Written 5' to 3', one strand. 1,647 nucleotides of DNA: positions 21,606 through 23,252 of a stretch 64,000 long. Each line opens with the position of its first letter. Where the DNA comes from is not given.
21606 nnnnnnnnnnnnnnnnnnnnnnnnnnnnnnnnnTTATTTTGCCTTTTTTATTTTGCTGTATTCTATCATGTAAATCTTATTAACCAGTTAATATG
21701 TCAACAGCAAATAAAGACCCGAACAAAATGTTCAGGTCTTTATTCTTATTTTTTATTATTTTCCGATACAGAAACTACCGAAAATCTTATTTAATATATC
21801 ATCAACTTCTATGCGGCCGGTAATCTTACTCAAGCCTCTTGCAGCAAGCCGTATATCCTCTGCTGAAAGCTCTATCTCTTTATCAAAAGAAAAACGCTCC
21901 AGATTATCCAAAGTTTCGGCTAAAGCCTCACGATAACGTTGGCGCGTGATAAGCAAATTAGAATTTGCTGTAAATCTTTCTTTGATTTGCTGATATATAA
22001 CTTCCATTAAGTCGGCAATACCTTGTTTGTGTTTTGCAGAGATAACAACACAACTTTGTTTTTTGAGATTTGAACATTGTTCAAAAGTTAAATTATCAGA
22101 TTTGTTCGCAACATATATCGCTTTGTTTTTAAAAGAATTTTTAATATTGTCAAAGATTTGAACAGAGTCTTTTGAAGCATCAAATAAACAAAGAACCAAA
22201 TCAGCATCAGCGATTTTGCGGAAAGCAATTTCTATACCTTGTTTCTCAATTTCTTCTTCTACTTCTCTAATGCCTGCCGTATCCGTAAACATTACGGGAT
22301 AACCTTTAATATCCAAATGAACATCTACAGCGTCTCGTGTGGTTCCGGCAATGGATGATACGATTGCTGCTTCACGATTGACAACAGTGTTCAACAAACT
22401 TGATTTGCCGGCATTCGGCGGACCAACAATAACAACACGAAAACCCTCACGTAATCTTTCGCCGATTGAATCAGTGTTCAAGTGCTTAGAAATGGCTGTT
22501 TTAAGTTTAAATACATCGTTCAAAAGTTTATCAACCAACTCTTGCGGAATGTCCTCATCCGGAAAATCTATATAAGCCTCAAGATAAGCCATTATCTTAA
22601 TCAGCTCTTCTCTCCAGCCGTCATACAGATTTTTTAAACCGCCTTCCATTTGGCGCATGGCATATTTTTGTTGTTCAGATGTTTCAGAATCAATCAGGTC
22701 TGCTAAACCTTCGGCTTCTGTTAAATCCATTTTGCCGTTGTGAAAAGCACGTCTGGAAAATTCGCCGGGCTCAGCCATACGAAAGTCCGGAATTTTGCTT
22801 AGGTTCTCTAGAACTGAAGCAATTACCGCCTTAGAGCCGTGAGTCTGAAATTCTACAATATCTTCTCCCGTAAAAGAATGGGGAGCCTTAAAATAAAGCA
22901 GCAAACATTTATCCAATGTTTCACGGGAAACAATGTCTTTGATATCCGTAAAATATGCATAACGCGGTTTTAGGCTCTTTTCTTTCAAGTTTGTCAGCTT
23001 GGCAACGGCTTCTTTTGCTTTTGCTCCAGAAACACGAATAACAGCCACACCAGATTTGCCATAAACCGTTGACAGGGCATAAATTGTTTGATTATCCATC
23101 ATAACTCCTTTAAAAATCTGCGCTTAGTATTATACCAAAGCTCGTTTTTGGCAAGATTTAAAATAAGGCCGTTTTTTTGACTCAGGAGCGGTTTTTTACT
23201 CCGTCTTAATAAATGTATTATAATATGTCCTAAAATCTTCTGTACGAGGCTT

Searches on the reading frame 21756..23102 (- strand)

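Call 72: search_protein_families(library=pfam, proteins=[window:21756-23102:-], max_evalue=0.00001)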
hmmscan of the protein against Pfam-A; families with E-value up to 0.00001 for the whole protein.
window:21756-23102:- (448 aa): 6 families
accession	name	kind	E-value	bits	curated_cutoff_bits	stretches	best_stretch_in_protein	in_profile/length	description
PF12631.12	MnmE_helical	-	4.2e-51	174.5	40.1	1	127-445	1-211/211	MnmE helical domain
PF10396.14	TrmE_N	-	5.9e-39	133.3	29.8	1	6-124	1-117/117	GTP-binding protein TrmE N-terminus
PF01926.29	MMR_HSR1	-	3.7e-25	88.7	21.9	1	222-334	1-113/113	50S ribosome-binding GTPase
PF16897.10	MMR_HSR1_Xtn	-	2e-08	34.6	35.2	1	297-373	29-104/106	C-terminal region of MMR_HSR1 domain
PF02421.24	FeoB_N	-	3.7e-08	33.5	27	1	222-367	2-154/156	Ferrous iron transport protein B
PF00350.29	Dynamin_N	-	2.8e-07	31.1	27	0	223-263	1-40/168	Dynamin family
